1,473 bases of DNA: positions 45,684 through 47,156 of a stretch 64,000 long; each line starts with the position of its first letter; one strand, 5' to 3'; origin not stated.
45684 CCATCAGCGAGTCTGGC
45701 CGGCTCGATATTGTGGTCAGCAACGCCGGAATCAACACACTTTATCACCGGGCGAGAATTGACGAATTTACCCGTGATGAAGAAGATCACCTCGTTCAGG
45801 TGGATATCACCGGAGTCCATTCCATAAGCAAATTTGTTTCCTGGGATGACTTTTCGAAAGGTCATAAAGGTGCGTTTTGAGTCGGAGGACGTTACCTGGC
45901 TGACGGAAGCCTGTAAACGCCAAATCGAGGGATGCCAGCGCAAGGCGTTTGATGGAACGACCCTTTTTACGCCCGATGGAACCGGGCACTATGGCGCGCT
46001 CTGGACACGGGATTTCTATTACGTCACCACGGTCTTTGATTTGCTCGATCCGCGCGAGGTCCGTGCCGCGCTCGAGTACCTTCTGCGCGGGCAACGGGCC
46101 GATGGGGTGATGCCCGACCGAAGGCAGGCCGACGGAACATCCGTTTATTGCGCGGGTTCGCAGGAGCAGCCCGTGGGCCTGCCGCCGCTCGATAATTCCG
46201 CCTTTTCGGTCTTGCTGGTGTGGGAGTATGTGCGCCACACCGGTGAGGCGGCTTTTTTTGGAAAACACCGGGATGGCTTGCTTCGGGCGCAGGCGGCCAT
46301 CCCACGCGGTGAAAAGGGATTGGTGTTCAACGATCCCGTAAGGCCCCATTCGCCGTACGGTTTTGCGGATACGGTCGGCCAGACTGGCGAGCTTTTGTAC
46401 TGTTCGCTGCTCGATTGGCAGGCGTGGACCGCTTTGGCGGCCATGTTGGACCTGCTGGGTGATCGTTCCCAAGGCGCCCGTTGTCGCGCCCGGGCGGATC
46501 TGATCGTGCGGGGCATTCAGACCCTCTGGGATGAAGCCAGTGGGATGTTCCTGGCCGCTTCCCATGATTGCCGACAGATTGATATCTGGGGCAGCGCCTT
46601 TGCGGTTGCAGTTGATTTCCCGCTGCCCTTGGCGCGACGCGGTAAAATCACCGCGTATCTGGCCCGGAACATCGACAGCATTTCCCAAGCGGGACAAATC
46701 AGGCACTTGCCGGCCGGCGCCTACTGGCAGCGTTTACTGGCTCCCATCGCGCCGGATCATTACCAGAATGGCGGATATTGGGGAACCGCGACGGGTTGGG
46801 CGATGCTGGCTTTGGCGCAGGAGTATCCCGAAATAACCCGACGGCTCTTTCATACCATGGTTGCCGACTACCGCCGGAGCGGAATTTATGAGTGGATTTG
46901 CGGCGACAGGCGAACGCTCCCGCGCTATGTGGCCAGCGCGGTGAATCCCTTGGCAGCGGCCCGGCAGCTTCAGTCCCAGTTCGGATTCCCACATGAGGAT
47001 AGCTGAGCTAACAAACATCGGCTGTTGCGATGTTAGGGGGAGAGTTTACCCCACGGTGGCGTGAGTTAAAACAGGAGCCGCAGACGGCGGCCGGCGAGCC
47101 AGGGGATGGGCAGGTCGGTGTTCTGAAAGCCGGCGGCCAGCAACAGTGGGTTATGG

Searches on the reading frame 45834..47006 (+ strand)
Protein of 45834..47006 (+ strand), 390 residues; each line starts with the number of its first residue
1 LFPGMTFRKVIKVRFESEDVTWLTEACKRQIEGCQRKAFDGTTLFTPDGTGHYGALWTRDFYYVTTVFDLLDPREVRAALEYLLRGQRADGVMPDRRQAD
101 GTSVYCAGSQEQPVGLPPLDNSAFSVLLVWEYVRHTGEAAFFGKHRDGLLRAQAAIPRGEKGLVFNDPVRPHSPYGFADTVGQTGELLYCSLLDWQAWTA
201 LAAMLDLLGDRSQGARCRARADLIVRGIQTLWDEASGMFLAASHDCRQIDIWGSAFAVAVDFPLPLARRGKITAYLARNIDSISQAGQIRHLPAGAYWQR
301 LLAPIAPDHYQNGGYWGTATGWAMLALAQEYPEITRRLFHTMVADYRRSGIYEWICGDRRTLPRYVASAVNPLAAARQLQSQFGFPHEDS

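Call 53: search_protein_families(library=pfam, proteins=[window:45834-47006:+], max_evalue=0.01)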
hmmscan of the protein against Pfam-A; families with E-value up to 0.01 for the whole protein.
window:45834-47006:+ (390 aa): 1 family
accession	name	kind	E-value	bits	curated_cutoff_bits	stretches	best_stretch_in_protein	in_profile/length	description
PF22422.2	MGH1-like_GH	-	2.5e-08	34.3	27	1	197-244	182-230/356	Mannosylglycerate hydrolase MGH1-like glycoside hydrolase domain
